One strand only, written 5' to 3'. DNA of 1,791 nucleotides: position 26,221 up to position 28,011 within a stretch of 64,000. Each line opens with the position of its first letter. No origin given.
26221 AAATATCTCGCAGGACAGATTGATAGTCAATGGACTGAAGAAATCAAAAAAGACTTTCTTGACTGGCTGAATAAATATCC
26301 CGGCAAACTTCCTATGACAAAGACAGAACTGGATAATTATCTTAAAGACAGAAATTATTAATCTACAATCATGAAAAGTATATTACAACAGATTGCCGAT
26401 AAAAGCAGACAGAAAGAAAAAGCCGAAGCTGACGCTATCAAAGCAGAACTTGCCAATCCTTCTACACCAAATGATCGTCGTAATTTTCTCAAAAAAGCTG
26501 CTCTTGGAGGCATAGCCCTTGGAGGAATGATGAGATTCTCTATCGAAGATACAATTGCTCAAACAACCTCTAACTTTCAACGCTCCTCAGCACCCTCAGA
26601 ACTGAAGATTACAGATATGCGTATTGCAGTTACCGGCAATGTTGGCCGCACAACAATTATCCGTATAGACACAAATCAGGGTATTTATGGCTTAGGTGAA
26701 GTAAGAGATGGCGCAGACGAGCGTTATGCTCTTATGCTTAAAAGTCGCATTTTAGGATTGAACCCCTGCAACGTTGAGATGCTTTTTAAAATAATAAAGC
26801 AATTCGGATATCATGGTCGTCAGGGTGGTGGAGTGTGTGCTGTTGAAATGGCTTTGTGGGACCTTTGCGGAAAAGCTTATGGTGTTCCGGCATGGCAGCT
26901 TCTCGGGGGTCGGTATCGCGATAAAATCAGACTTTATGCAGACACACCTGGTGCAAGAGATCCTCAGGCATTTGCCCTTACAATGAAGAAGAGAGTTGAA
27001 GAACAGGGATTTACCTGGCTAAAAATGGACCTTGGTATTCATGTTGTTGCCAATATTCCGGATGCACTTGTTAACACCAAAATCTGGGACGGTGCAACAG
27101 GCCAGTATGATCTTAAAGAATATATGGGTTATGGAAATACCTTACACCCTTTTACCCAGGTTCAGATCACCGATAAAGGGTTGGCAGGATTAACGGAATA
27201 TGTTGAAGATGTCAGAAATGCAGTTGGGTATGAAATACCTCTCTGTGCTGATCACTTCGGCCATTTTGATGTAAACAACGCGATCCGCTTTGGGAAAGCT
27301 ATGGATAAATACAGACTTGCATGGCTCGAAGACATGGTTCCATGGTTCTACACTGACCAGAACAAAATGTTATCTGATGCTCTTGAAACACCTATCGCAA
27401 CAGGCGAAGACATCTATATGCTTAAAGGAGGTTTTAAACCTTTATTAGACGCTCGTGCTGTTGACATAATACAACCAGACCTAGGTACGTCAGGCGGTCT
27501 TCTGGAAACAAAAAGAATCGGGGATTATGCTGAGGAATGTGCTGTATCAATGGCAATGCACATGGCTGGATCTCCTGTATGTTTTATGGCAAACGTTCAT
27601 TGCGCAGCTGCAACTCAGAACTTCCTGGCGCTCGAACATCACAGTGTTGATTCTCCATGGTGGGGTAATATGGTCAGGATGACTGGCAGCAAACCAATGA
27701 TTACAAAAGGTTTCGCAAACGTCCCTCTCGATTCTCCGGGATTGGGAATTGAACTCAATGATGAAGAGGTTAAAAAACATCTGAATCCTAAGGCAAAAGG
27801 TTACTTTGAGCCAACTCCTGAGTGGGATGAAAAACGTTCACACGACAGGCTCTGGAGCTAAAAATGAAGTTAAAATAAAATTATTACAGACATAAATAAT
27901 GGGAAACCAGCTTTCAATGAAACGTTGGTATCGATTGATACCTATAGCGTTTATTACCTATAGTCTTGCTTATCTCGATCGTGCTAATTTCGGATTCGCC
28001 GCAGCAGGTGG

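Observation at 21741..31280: Cytoplasmic-type sugar-acid enzymes all carry export leaders: candidate periplasmic oxidative sugar-acid route feeding kdgK-eda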

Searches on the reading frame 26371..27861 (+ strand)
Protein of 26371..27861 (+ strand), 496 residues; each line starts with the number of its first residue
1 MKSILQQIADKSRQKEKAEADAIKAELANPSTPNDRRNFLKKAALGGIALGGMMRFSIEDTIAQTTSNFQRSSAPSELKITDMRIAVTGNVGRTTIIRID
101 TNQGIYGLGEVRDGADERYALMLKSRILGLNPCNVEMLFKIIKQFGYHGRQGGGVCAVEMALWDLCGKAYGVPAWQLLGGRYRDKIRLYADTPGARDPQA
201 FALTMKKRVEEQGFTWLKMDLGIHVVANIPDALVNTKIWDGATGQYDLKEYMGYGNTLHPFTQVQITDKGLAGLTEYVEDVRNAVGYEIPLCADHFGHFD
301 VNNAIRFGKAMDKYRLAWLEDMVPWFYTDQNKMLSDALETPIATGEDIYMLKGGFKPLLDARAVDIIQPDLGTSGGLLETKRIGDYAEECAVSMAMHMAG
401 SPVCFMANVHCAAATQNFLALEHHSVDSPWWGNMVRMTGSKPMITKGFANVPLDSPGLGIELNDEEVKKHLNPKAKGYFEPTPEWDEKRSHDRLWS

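Call 4: search_protein_families(library=pfam, proteins=[window:26371-27861:+], max_evalue=0.01)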
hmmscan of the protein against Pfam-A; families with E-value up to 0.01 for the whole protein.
window:26371-27861:+ (496 aa): 2 families
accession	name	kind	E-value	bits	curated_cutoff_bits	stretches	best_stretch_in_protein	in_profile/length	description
PF13378.12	MR_MLE_C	-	1.8e-44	152.5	29.4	1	204-465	5-218/219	Enolase C-terminal domain-like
PF02746.21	MR_MLE_N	-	2.4e-10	41.1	22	1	92-179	26-117/117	Mandelate racemase / muconate lactonizing enzyme, N-terminal domain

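Call 9: search_protein_families(library=ncbifam, proteins=[window:26371-27861:+], max_evalue=0.01)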
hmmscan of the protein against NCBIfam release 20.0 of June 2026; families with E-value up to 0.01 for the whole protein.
window:26371-27861:+ (496 aa): 13 families
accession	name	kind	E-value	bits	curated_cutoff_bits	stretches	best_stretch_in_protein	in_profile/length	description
NF010624.0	PRK14017.1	equivalog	3.9e-51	174.3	311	2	274-472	163-362/382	galactonate dehydratase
NF043051.1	ManoateDhtManD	equivalog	3.7e-45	154.5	550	1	79-470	2-383/403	D-mannonate dehydratase ManD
NF040790.2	glucon_galact_dh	equivalog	4.8e-45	154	750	2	260-476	161-375/390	bifunctional D-gluconate/D-galactonate dehydratase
NF011654.0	PRK15072.1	subfamily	4.8e-43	147.5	430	1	79-470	2-384/404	D-galactonate dehydratase family protein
NF011968.0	PRK15440.1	equivalog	6.7e-29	101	393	2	246-466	166-387/395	L-rhamnonate dehydratase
NF047820.1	TalGalacDh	equivalog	3.1e-28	98.7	500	2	277-465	185-359/371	L-talarate/galactarate dehydratase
NF040866.1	AraD_Arch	equivalog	1.3e-27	96.8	650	2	262-468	167-367/372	arabinonate dehydratase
TIGR02534.1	mucon_cyclo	subfamily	4.8e-14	52.2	334.95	2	155-227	100-171/368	muconate/chloromuconate family cycloisomerase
NF043002.1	HProlDhtase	equivalog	3.2e-12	46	500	1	94-227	33-172/366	cis-3-hydroxy-L-proline dehydratase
TIGR03247.1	glucar-dehydr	equivalog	4.5e-05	22.3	828.7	1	155-469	109-404/441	glucarate dehydratase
TIGR01928.1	menC_lowGC_arch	equivalog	0.00024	20.3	200.65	1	287-394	172-278/325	o-succinylbenzoate synthase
TIGR01409.1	TAT_signal_seq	domain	0.0012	19.2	16.7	1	35-52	2-19/29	twin-arginine translocation signal domain-containing protein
NF041118.1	A_G_epim_Thtga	equivalog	0.002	17.3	500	0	123-238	69-178/341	L-Ala-D/L-Glu epimerase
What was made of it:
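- On Enolase superfamily, GalD-like acid-sugar dehydratases (gene 26371): All equivalog scores are below their cut-offs (call 9).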

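Call 24: search_solved_structures(query=window:26371-27861:+, max_evalue=1e-15, show_alignments=2)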
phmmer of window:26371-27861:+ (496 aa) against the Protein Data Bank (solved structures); distinct sequences matched with E-value up to 1e-15: 70 (the best 60 are shown).
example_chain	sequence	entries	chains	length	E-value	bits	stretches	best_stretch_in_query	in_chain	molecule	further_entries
2qq6_A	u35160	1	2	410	6.8e-54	186.4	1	79-475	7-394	Mandelate racemase/muconate lactonizing enzyme-like protein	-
2ox4_A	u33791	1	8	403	2e-42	148.5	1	275-462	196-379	Putative mandelate racemase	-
2poz_A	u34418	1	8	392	1.8e-41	145.4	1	255-470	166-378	Putative dehydratase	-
2gl5_A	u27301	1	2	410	2.1e-41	145.2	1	278-472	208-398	putative dehydratase protein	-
4e6m_A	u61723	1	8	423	3.7e-41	144.4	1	94-471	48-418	Putative dehydratase protein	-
2o56_A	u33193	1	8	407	1.1e-39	139.5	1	264-470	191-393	Putative mandelate racemase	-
3t6c_A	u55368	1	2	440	6.4e-39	137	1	66-466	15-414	Putative ManD family dehydratase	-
3rcy_A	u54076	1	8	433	4.8e-37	130.8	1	270-465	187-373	Mandelate racemase/muconate lactonizing enzyme-like protein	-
4ihc_A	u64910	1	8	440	7.8e-37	130.1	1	66-470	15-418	Mandelate racemase/muconate lactonizing protein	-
3tw9_A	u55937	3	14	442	7.3e-35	123.6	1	69-470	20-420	Putative dehydratase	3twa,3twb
3sjn_A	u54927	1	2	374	4.6e-33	117.7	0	95-223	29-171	Mandelate racemase/muconate lactonizing protein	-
4j3z_A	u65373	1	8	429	1.2e-32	116.3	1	277-470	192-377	Mandelate racemase/muconate lactonizing enzyme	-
4e4u_A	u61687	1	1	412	5.9e-32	114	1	277-471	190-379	Mandalate racemase/muconate lactonizing enzyme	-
3v3w_A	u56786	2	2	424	7.8e-32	113.6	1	77-463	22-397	Starvation sensing protein rspA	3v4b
3t4w_A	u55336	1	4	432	1.6e-31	112.6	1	277-470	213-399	Mandelate racemase/muconate lactonizing enzyme family protein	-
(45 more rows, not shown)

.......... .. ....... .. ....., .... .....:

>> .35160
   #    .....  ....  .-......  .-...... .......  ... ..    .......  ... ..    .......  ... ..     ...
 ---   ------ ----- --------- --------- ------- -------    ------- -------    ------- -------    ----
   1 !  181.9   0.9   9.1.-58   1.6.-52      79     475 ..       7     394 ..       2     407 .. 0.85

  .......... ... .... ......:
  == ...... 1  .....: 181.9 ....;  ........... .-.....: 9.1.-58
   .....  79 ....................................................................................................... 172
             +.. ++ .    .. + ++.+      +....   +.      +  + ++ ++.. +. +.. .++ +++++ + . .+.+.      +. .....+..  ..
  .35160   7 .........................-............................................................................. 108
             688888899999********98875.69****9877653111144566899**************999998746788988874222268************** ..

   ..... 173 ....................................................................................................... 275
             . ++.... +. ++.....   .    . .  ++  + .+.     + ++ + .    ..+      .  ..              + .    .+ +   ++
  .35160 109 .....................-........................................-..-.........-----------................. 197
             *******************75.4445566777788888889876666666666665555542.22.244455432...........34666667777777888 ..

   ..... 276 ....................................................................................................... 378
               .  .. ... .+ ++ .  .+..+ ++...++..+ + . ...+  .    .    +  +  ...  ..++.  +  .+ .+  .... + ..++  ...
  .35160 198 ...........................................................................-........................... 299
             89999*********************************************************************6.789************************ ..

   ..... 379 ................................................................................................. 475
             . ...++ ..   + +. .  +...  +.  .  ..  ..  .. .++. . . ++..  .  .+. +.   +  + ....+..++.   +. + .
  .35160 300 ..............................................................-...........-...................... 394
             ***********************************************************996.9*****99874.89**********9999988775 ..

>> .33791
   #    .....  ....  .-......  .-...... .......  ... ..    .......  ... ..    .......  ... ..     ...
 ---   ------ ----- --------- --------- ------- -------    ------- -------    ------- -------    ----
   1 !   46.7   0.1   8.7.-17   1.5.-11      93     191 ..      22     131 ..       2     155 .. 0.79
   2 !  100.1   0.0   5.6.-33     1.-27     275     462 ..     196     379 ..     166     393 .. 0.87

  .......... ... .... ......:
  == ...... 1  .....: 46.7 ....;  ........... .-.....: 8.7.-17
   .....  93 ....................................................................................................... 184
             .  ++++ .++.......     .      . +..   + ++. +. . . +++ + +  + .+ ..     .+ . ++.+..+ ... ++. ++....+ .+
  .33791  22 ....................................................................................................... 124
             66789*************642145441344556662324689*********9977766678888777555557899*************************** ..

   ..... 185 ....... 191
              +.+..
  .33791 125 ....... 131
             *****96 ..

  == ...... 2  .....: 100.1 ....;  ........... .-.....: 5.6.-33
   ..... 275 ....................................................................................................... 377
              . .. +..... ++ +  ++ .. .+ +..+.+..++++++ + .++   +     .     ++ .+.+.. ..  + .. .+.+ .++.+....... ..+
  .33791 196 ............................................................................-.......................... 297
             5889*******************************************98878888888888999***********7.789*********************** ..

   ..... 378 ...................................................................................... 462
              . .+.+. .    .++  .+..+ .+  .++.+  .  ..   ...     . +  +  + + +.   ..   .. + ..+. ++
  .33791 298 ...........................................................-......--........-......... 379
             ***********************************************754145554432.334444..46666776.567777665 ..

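Call 72: search_protein_representatives(protein=window:26371-27861:+)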
Query: 496 residues. Proteins with E-value up to 0.001 (for the whole library): 12875; up to 1e-10: 4353; up to 1e-30: 461. The best 150 are listed.
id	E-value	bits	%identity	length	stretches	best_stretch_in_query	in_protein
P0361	1.3e-238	808.9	72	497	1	1-496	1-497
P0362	4.6e-194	662.0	61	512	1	1-496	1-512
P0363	5.0e-166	569.5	57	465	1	34-496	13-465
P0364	3.3e-160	550.3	55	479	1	32-496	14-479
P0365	4.7e-132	457.5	49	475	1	35-496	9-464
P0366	5.8e-120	417.6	47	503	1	36-490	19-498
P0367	1.5e-119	416.2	52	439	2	269-487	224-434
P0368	3.0e-109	382.2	46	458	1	35-496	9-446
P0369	5.9e-105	368.1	44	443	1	68-487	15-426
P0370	7.0e-105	367.8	53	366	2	34-223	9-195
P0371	1.0e-103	364.0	54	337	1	177-496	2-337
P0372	1.0e-100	354.1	49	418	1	76-484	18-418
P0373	2.7e-96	339.5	61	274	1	205-496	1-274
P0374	1.5e-93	330.5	83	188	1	219-390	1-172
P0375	3.6e-87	309.4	65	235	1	233-459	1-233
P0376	4.8e-87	309.0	45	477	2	265-490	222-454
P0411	4.9e-61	223.2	32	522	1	35-463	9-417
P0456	1.8e-51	191.6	39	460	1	36-469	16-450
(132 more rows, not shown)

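Call 74: search_protein_families(library=ncbifam, proteins=[P0411, P0366, P0376, P0456], max_evalue=0.01)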
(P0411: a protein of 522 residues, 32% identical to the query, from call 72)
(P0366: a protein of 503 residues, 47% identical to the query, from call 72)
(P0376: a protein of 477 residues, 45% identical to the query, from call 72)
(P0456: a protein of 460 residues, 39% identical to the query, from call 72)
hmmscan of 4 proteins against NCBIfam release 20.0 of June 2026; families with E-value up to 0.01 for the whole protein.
P0411 (522 aa): 17 families
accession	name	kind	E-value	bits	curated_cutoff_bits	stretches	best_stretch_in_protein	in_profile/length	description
NF043051.1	ManoateDhtManD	equivalog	3e-35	121.8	550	1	66-417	16-376/403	D-mannonate dehydratase ManD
NF010624.0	PRK14017.1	equivalog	2.2e-34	119.2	311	2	234-417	166-353/382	galactonate dehydratase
NF011654.0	PRK15072.1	subfamily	3.8e-33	115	430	1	69-418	20-378/404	D-galactonate dehydratase family protein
NF040790.2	glucon_galact_dh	equivalog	3.3e-27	95.3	750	2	223-416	169-361/390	bifunctional D-gluconate/D-galactonate dehydratase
NF043002.1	HProlDhtase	equivalog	5.8e-19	68.2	500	2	92-179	69-153/366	cis-3-hydroxy-L-proline dehydratase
NF011968.0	PRK15440.1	equivalog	4.9e-16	58.6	393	2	220-352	184-317/395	L-rhamnonate dehydratase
NF040866.1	AraD_Arch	equivalog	4.6e-14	52.2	650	1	234-416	182-361/372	arabinonate dehydratase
NF047820.1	TalGalacDh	equivalog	5.1e-11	42.1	500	2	236-416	187-356/371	L-talarate/galactarate dehydratase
TIGR02534.1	mucon_cyclo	subfamily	2.7e-10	39.8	334.95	2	96-181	71-154/368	muconate/chloromuconate family cycloisomerase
NF033707.1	T9SS_sortase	equivalog_domain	2.5e-08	32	420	1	435-512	998-1080/1095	type IX secretion system sortase PorU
TIGR04183.1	Por_Secre_tail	domain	1.7e-07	31.1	23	1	439-518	2-69/72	T9SS type A sorting domain-containing protein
NF005176.1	PRK06655.1-1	equivalog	1.5e-05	25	230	1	457-509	97-149/197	flagellar hook assembly protein FlgD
TIGR01928.1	menC_lowGC_arch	equivalog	2.1e-05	23.7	200.65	1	254-353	183-281/325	o-succinylbenzoate synthase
NF038113.1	T9SSA_dep_M36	equivalog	0.00022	19.5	885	1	436-518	793-866/869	T9SS-dependent M36 family metallopeptidase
NF052228.1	T9SS_PorZ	equivalog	0.0009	17.8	260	1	430-507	667-740/757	type IX secretion system anionic LPS delivery protein PorZ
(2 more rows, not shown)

P0366 (503 aa): 10 families
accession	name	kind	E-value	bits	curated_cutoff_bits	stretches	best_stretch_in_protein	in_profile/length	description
NF010624.0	PRK14017.1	equivalog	2.1e-51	175.2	311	2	265-495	156-376/382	galactonate dehydratase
NF040790.2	glucon_galact_dh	equivalog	3.4e-44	151.2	750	2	263-485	168-375/390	bifunctional D-gluconate/D-galactonate dehydratase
NF043051.1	ManoateDhtManD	equivalog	6.8e-40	137.1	550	1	87-480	20-384/403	D-mannonate dehydratase ManD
NF011654.0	PRK15072.1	subfamily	1.2e-37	129.8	430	1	87-481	20-386/404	D-galactonate dehydratase family protein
NF040866.1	AraD_Arch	equivalog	1.5e-24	86.7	650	2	261-480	168-370/372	arabinonate dehydratase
TIGR02534.1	mucon_cyclo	subfamily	2.2e-22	79.6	334.95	2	261-480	162-366/368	muconate/chloromuconate family cycloisomerase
NF011968.0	PRK15440.1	equivalog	2.6e-19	69.4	393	2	266-476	189-388/395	L-rhamnonate dehydratase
NF047820.1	TalGalacDh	equivalog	8e-16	57.9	500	2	275-476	185-361/371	L-talarate/galactarate dehydratase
NF043002.1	HProlDhtase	equivalog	6e-13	48.4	500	2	113-213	72-168/366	cis-3-hydroxy-L-proline dehydratase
TIGR03247.1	glucar-dehydr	equivalog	9.4e-05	21.3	828.7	0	417-476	347-402/441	glucarate dehydratase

P0376 (477 aa): 10 families
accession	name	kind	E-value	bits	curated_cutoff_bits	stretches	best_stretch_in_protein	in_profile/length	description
NF043051.1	ManoateDhtManD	equivalog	5e-38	131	550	1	60-436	2-383/403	D-mannonate dehydratase ManD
NF011654.0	PRK15072.1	subfamily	4e-36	124.7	430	1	60-436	2-384/404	D-galactonate dehydratase family protein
NF010624.0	PRK14017.1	equivalog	7.4e-35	120.7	311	1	60-437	2-361/382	galactonate dehydratase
NF040790.2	glucon_galact_dh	equivalog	6.5e-33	114.1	750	1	135-436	92-369/390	bifunctional D-gluconate/D-galactonate dehydratase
NF040866.1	AraD_Arch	equivalog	1.4e-18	67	650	1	135-435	102-368/372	arabinonate dehydratase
NF047820.1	TalGalacDh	equivalog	1.4e-17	63.7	500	2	234-432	185-360/371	L-talarate/galactarate dehydratase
NF011968.0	PRK15440.1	equivalog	1.5e-16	60.3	393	2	266-432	220-387/395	L-rhamnonate dehydratase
NF043002.1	HProlDhtase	equivalog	8.5e-14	51.2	500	1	72-206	30-170/366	cis-3-hydroxy-L-proline dehydratase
TIGR02534.1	mucon_cyclo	subfamily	5.4e-13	48.7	334.95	2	306-438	235-367/368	muconate/chloromuconate family cycloisomerase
TIGR03247.1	glucar-dehydr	equivalog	8e-07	28.1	828.7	1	376-436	346-406/441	glucarate dehydratase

P0456 (460 aa): 11 families
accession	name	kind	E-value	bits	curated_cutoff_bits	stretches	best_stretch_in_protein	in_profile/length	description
NF010624.0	PRK14017.1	equivalog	1e-36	126.8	311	2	61-201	9-147/382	galactonate dehydratase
NF040790.2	glucon_galact_dh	equivalog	1.3e-21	76.9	750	2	68-200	26-160/390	bifunctional D-gluconate/D-galactonate dehydratase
NF043051.1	ManoateDhtManD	equivalog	2.5e-21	76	550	1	68-447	18-379/403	D-mannonate dehydratase ManD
NF011654.0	PRK15072.1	subfamily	1.5e-20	73.4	430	1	68-444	18-377/404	D-galactonate dehydratase family protein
NF043002.1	HProlDhtase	equivalog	1.4e-16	60.3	500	1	69-198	35-163/366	cis-3-hydroxy-L-proline dehydratase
NF040866.1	AraD_Arch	equivalog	2.9e-13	49.6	650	2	68-173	35-139/372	arabinonate dehydratase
NF047820.1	TalGalacDh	equivalog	1.5e-09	37.3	500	2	292-444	225-357/371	L-talarate/galactarate dehydratase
NF011968.0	PRK15440.1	equivalog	2.1e-09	36.7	393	1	66-175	58-164/395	L-rhamnonate dehydratase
TIGR02534.1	mucon_cyclo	subfamily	2.4e-09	36.7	334.95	1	68-170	30-133/368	muconate/chloromuconate family cycloisomerase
TIGR01409.1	TAT_signal_seq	domain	7.6e-05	22.9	16.7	1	16-34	3-21/29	twin-arginine translocation signal domain-containing protein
TIGR02811.1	formate_TAT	hypoth_equivalog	0.0099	16.2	48.45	0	12-34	7-29/66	formate dehydrogenase region TAT target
